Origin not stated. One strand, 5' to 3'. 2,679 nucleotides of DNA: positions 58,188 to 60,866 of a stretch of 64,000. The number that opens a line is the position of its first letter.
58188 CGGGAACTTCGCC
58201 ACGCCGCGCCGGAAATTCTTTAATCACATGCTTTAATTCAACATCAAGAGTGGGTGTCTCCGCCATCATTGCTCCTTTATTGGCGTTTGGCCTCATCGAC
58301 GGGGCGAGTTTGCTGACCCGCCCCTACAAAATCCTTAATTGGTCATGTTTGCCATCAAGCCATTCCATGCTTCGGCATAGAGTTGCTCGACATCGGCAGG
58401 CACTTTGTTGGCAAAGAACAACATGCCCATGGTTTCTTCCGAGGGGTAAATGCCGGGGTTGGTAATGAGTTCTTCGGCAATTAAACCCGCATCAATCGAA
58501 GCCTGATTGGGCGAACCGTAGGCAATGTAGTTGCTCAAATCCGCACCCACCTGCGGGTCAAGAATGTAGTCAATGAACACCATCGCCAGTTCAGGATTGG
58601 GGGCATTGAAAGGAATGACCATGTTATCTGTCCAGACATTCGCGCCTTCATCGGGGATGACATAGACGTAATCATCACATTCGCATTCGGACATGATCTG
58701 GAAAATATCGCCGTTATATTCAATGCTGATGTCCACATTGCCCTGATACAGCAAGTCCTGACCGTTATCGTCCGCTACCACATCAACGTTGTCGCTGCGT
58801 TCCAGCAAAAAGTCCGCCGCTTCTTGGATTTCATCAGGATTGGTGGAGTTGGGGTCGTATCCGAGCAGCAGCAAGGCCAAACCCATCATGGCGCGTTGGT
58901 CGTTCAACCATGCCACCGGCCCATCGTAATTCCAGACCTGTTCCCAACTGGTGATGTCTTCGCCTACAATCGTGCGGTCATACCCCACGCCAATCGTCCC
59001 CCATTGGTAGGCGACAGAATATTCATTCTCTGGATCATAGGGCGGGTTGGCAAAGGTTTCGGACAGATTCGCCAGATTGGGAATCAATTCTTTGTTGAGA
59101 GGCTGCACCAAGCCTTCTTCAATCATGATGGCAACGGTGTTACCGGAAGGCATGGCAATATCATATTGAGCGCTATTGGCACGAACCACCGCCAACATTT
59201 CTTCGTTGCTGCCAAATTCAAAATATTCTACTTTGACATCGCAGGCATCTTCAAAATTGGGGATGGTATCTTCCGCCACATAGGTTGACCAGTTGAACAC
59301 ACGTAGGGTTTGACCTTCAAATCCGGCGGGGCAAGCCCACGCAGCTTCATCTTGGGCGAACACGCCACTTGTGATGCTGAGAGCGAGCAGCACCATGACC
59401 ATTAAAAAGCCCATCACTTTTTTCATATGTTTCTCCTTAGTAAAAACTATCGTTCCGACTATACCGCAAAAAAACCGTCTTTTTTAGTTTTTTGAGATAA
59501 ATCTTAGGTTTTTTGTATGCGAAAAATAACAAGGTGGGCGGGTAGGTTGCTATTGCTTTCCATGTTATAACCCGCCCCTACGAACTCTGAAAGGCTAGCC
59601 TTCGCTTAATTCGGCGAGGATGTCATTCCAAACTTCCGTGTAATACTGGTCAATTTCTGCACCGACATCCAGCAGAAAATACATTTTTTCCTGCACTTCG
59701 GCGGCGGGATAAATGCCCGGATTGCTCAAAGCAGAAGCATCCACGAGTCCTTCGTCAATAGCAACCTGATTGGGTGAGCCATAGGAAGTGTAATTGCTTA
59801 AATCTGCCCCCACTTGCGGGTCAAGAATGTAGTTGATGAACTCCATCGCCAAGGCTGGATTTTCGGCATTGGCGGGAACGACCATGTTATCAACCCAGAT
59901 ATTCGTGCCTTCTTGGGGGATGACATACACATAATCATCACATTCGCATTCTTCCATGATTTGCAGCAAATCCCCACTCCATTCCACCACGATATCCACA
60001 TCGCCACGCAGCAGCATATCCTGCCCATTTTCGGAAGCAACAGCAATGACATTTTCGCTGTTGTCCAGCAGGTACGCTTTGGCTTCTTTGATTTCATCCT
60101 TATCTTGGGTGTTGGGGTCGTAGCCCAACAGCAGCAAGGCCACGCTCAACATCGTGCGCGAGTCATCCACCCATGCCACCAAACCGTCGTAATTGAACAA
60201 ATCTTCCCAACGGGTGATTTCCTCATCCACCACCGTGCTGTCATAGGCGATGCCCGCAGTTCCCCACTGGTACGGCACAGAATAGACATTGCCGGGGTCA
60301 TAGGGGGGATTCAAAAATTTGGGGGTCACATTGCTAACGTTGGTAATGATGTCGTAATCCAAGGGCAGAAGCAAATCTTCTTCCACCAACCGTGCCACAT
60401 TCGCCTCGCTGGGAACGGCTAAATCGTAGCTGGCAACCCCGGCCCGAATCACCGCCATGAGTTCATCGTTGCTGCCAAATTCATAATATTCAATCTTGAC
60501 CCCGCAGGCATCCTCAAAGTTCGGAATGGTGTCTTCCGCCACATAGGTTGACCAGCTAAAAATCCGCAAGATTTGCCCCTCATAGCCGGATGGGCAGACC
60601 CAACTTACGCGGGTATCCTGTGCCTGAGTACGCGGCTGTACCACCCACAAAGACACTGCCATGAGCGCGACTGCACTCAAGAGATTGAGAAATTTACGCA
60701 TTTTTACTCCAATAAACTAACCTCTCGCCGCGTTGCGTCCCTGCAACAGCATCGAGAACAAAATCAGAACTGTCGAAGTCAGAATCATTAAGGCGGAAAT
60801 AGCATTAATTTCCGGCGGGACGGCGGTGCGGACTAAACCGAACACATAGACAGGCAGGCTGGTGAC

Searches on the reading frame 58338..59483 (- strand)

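Call 87: search_protein_families(library=pfam, proteins=[window:58338-59483:-], max_evalue=0.001)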
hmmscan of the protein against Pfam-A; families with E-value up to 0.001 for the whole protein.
window:58338-59483:- (382 aa): 3 families
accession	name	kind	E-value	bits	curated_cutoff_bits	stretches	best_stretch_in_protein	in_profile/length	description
PF13416.11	SBP_bac_8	-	2e-30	107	27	1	76-333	5-269/279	Bacterial extracellular solute-binding protein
PF13343.11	SBP_bac_6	-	9.1e-19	68.3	24.6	1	115-328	19-222/245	Bacterial extracellular solute-binding protein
PF01547.30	SBP_bac_1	-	5.9e-17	63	26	1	72-312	16-305/307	Bacterial extracellular solute-binding protein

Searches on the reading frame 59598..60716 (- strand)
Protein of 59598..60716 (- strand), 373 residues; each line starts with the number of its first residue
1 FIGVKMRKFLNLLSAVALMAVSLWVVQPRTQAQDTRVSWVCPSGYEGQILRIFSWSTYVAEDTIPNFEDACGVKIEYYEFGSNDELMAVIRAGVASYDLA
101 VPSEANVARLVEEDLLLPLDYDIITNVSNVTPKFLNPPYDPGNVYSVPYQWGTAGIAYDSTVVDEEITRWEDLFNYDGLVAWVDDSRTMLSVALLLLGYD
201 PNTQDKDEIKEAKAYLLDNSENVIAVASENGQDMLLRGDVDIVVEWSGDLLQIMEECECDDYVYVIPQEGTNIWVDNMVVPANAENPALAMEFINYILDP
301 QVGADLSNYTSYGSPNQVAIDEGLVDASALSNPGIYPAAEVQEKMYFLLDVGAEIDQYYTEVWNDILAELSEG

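Call 87: search_protein_families(library=pfam, proteins=[window:59598-60716:-], max_evalue=0.001)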
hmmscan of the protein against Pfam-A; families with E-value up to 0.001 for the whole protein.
window:59598-60716:- (373 aa): 5 families
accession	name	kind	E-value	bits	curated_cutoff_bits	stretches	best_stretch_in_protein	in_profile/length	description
PF13416.11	SBP_bac_8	-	3.5e-35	122.6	27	1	66-323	5-269/279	Bacterial extracellular solute-binding protein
PF13343.11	SBP_bac_6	-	1.7e-23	83.8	24.6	1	107-331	21-235/245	Bacterial extracellular solute-binding protein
PF01547.30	SBP_bac_1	-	1.7e-20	74.6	26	1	58-302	12-305/307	Bacterial extracellular solute-binding protein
PF13531.11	SBP_bac_11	-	1.2e-05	25.7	25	1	60-302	13-217/227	Bacterial extracellular solute-binding protein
PF02030.20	Lipoprotein_8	-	0.00017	21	20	0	74-121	50-95/493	Hypothetical lipoprotein (MG045 family)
